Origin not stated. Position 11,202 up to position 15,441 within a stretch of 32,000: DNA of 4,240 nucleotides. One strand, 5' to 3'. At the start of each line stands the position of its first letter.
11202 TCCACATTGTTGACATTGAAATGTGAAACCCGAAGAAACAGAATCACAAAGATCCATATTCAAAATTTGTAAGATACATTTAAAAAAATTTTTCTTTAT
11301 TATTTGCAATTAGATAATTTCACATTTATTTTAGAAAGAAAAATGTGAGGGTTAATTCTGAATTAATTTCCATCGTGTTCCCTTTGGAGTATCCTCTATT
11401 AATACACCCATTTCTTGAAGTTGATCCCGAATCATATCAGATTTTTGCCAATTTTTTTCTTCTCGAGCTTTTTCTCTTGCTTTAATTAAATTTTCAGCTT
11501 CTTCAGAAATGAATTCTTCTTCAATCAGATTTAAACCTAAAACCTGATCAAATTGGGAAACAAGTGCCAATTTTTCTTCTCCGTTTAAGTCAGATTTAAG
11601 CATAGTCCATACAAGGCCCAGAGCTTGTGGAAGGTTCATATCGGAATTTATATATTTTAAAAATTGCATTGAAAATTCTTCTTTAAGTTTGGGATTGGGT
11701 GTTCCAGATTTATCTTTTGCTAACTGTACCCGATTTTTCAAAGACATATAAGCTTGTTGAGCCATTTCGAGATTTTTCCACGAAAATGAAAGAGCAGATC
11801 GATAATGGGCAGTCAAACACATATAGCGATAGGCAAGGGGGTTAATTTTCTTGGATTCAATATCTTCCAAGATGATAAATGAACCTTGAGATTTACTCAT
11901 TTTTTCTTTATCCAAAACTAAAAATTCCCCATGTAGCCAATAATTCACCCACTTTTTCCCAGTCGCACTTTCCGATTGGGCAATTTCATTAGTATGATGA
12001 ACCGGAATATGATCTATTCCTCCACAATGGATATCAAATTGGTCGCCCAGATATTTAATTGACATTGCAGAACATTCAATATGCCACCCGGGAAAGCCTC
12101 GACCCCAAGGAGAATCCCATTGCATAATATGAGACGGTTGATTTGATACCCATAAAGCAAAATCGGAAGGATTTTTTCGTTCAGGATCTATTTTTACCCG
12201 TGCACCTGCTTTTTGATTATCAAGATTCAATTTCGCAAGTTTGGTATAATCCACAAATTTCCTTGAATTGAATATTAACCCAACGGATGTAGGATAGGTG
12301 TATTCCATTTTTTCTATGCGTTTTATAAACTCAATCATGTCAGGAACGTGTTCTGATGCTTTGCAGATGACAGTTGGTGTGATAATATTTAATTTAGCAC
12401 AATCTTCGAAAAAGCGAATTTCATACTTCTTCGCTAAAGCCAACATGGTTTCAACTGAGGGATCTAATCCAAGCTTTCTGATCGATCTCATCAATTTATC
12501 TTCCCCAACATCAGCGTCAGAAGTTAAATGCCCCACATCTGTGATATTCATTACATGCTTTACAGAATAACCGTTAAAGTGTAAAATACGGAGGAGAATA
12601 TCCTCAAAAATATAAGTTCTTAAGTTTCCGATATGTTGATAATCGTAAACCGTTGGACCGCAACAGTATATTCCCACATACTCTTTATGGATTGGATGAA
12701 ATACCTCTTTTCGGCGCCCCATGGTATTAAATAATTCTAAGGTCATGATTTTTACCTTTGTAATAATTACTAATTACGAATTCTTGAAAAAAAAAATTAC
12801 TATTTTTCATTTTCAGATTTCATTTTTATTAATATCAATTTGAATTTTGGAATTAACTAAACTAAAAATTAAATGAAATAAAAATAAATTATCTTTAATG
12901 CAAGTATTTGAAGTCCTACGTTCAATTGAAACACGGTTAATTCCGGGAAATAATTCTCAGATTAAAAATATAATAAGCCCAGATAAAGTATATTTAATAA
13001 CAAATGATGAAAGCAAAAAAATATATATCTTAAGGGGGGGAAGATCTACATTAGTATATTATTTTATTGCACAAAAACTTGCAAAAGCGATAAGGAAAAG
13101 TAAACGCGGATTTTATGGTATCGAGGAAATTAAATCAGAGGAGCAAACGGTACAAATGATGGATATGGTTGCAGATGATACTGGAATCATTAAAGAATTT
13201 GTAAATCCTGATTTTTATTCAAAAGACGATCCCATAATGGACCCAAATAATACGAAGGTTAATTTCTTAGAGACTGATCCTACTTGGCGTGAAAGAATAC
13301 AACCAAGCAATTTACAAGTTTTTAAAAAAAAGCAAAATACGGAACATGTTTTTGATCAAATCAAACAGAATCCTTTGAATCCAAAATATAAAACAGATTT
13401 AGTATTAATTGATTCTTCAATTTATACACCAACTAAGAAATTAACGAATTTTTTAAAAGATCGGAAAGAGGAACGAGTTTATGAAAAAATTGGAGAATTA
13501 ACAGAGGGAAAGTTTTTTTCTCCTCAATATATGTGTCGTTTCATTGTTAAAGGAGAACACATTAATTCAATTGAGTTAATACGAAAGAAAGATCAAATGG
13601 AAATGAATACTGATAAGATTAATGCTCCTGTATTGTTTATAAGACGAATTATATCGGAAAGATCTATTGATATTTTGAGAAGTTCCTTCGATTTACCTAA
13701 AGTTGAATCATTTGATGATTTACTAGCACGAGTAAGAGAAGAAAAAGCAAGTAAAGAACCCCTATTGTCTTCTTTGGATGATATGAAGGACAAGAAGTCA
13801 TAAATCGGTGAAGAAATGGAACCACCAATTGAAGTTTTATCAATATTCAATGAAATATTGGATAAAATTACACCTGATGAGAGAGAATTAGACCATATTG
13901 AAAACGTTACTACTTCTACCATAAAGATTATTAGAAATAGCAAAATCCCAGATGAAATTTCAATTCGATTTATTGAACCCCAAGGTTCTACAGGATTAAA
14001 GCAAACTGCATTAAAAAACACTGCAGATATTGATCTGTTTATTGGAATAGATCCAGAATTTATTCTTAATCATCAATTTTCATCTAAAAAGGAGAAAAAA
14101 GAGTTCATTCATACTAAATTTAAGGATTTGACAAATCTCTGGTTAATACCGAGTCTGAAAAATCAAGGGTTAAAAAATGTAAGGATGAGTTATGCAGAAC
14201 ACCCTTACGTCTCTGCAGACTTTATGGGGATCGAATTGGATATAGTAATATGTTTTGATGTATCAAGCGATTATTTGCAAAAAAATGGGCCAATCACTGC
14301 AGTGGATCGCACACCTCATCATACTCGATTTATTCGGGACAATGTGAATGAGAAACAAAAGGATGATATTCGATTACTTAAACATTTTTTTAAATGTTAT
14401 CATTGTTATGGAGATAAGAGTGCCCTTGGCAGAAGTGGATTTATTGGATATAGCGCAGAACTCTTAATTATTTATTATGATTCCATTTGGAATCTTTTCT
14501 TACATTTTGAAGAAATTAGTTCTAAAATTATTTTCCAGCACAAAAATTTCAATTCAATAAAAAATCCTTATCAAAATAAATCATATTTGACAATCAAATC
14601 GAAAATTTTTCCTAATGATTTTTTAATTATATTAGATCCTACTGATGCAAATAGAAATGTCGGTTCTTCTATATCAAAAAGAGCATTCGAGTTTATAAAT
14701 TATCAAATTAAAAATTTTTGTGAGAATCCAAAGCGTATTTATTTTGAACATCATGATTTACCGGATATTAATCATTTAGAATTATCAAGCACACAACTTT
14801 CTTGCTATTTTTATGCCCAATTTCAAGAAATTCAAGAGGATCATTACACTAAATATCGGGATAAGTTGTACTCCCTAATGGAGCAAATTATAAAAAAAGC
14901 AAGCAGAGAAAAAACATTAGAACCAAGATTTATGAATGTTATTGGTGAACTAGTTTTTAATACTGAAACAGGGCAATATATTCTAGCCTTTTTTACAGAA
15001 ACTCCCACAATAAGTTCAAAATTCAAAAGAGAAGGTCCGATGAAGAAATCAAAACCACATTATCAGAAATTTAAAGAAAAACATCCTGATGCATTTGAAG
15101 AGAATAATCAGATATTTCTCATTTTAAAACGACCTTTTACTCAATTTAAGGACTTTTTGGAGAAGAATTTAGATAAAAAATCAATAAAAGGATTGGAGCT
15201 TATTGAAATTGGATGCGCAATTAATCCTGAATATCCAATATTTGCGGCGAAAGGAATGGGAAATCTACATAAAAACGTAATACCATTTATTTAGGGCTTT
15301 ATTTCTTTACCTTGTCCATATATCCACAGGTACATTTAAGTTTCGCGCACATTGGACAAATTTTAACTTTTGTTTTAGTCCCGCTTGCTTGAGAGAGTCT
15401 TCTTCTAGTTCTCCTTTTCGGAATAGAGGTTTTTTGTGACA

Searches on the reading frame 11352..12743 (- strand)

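Call 9: search_protein_families(library=pfam, proteins=[window:11352-12743:-], max_evalue=0.001)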
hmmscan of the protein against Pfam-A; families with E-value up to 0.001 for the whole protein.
window:11352-12743:- (463 aa): 4 families
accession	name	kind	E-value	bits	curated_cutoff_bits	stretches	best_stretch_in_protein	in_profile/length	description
PF01406.26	tRNA-synt_1e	-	6.1e-93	311.9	27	1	15-329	2-300/301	tRNA synthetases class I (C) catalytic domain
PF23493.1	CysS_C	-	5.7e-11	42.8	23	1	413-458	5-50/51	Cysteinyl-tRNA ligase anticodon binding domain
PF09334.17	tRNA-synt_1g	-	2.4e-07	30.3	20.1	1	248-325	294-371/391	tRNA synthetases class I (M)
PF01921.24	tRNA-synt_1f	-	6.6e-05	22.4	27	0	273-342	273-341/360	tRNA synthetases class I (K)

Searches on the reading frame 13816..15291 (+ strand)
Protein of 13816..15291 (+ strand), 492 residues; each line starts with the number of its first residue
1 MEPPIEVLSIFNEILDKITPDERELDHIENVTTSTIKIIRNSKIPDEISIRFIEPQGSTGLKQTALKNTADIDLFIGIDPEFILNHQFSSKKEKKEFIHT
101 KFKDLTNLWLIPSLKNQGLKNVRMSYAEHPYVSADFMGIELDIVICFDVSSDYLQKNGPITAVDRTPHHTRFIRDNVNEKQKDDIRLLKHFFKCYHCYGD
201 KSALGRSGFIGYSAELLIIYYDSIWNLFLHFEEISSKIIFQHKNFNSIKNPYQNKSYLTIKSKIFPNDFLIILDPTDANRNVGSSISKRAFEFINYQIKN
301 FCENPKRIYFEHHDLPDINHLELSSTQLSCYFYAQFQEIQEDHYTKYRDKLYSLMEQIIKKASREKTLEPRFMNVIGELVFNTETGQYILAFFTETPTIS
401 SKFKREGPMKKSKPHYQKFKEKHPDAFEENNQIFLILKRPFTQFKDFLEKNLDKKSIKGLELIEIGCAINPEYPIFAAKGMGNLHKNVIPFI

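Call 9: search_protein_families(library=pfam, proteins=[window:13816-15291:+], max_evalue=0.001)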
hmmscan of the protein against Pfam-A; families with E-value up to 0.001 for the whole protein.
window:13816-15291:+ (492 aa): 1 family
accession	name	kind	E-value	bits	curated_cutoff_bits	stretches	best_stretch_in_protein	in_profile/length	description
PF09249.16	tRNA_NucTransf2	-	2.3e-20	73.4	27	1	183-311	1-113/113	tRNA nucleotidyltransferase, second domain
